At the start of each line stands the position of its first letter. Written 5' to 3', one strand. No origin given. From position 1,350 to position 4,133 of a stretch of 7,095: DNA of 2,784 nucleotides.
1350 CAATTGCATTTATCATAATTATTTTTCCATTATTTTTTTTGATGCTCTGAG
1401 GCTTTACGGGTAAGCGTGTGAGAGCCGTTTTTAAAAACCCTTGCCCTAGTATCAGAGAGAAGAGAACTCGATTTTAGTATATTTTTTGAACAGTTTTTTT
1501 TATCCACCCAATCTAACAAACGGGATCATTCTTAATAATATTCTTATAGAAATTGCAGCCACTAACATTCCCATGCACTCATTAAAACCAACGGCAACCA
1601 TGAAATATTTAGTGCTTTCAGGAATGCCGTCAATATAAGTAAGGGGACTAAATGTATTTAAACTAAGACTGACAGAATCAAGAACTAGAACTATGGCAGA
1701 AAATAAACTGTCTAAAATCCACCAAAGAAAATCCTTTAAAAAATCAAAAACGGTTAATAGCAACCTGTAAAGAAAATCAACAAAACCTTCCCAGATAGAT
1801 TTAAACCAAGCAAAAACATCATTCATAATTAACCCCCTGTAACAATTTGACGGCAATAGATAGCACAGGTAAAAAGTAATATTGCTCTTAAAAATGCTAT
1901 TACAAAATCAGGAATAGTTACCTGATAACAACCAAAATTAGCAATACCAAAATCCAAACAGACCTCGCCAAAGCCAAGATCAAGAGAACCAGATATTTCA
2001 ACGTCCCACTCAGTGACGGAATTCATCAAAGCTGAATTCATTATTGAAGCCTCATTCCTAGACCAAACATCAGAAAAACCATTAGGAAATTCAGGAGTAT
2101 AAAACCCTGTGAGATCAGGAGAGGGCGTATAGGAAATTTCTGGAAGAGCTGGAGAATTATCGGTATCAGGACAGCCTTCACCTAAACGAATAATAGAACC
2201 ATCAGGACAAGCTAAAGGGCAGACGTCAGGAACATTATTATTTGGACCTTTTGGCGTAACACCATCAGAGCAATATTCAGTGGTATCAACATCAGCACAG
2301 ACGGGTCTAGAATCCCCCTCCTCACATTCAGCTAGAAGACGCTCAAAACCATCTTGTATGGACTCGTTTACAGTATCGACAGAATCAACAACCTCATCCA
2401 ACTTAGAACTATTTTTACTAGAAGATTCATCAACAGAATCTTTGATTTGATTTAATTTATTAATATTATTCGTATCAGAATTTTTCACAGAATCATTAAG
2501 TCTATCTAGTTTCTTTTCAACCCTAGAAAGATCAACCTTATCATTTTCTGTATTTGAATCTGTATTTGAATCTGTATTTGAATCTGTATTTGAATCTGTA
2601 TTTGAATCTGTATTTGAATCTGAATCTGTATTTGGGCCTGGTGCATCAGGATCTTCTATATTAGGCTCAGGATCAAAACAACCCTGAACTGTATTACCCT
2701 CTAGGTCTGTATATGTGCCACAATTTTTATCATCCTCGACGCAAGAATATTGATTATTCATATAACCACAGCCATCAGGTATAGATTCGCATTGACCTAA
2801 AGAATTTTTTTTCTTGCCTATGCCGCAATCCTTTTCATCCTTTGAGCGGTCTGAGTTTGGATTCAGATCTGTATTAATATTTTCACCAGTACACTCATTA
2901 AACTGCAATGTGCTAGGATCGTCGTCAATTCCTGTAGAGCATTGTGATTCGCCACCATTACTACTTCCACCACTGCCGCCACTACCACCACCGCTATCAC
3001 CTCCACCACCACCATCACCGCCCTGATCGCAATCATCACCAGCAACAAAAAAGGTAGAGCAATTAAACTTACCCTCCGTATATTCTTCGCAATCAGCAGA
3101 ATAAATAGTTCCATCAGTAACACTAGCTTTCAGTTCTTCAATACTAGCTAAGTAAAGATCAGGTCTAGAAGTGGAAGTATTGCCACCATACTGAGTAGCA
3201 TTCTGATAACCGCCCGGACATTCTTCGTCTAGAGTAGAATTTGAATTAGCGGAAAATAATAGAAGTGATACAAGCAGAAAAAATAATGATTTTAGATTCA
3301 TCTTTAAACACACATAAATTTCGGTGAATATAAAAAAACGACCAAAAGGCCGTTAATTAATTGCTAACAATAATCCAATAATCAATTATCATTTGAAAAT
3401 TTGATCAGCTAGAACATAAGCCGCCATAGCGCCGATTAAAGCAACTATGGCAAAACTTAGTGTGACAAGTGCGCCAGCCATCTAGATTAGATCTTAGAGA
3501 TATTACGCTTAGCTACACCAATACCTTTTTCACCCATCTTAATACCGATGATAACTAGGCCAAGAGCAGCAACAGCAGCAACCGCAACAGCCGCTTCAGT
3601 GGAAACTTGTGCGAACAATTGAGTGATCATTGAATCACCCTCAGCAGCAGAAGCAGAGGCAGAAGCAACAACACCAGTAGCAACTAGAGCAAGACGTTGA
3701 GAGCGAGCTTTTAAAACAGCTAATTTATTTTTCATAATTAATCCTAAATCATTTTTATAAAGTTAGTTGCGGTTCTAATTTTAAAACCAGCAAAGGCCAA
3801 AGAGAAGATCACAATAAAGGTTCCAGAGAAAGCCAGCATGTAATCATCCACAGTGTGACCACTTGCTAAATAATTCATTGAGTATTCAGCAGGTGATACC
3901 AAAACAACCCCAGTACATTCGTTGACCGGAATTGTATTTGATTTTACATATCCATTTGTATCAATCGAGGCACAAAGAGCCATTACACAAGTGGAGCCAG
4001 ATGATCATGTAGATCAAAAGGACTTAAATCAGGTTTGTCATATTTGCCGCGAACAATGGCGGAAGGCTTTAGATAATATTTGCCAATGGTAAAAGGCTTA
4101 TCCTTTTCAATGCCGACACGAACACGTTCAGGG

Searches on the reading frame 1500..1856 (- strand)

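Call 7: search_protein_families(library=pfam, proteins=[window:1500-1856:-], max_evalue=0.01)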
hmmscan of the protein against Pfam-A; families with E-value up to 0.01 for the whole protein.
window:1500-1856:- (118 aa): 1 family
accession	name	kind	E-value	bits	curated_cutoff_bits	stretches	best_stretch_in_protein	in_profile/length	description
PF10734.14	DUF2523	-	0.00053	20.9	22.1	1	73-108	43-78/80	Protein of unknown function (DUF2523)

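Call 98: search_protein_families(library=phrogs, proteins=[window:1500-1856:-], max_evalue=0.001)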
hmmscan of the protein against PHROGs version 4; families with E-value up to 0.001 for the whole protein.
window:1500-1856:- (118 aa): 2 families
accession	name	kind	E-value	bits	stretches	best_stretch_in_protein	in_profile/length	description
phrog_974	-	head and packaging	2.5e-13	51.8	1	21-115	8-106/107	minor head protein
phrog_306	-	head and packaging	1.5e-12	49.3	1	11-113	4-115/115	minor head protein Ace-like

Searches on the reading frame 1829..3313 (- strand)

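Call 7: search_protein_families(library=pfam, proteins=[window:1829-3313:-], max_evalue=0.01)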
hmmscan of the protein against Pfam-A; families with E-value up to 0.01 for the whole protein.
window:1829-3313:- (494 aa): 0 families

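Call 98: search_protein_families(library=phrogs, proteins=[window:1829-3313:-], max_evalue=0.001)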
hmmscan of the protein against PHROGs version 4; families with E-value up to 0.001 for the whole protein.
window:1829-3313:- (494 aa): 1 family
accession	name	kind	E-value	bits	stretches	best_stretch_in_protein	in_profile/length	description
phrog_19407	-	unknown function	1e-14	55.3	1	185-494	238-522/522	-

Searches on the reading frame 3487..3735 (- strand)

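Call 7: search_protein_families(library=pfam, proteins=[window:3487-3735:-], max_evalue=0.01)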
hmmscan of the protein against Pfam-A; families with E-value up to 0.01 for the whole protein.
window:3487-3735:- (82 aa): 0 families

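Call 98: search_protein_families(library=phrogs, proteins=[window:3487-3735:-], max_evalue=0.001)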
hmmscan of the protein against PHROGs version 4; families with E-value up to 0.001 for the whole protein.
window:3487-3735:- (82 aa): 4 families
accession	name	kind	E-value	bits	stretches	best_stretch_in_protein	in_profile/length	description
phrog_6548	-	head and packaging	1.5e-11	45.4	1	4-82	3-79/79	major coat protein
phrog_3354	-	head and packaging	3.4e-09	37.4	1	39-81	3-43/44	major capsid protein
phrog_1646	-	head and packaging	0.00016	23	1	3-77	3-75/81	major coat protein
phrog_28600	-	head and packaging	0.00093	20.3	0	35-81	37-81/82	major head protein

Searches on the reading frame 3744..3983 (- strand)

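Call 7: search_protein_families(library=pfam, proteins=[window:3744-3983:-], max_evalue=0.01)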
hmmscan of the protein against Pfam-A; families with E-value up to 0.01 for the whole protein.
window:3744-3983:- (79 aa): 0 families

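Call 98: search_protein_families(library=phrogs, proteins=[window:3744-3983:-], max_evalue=0.001)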
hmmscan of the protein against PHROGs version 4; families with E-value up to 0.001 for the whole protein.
window:3744-3983:- (79 aa): 2 families
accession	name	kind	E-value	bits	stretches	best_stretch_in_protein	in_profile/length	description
phrog_2924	-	unknown function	7.4e-10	40.1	1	1-77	1-78/80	-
phrog_969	-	unknown function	1.5e-06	29.5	1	1-59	1-62/79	-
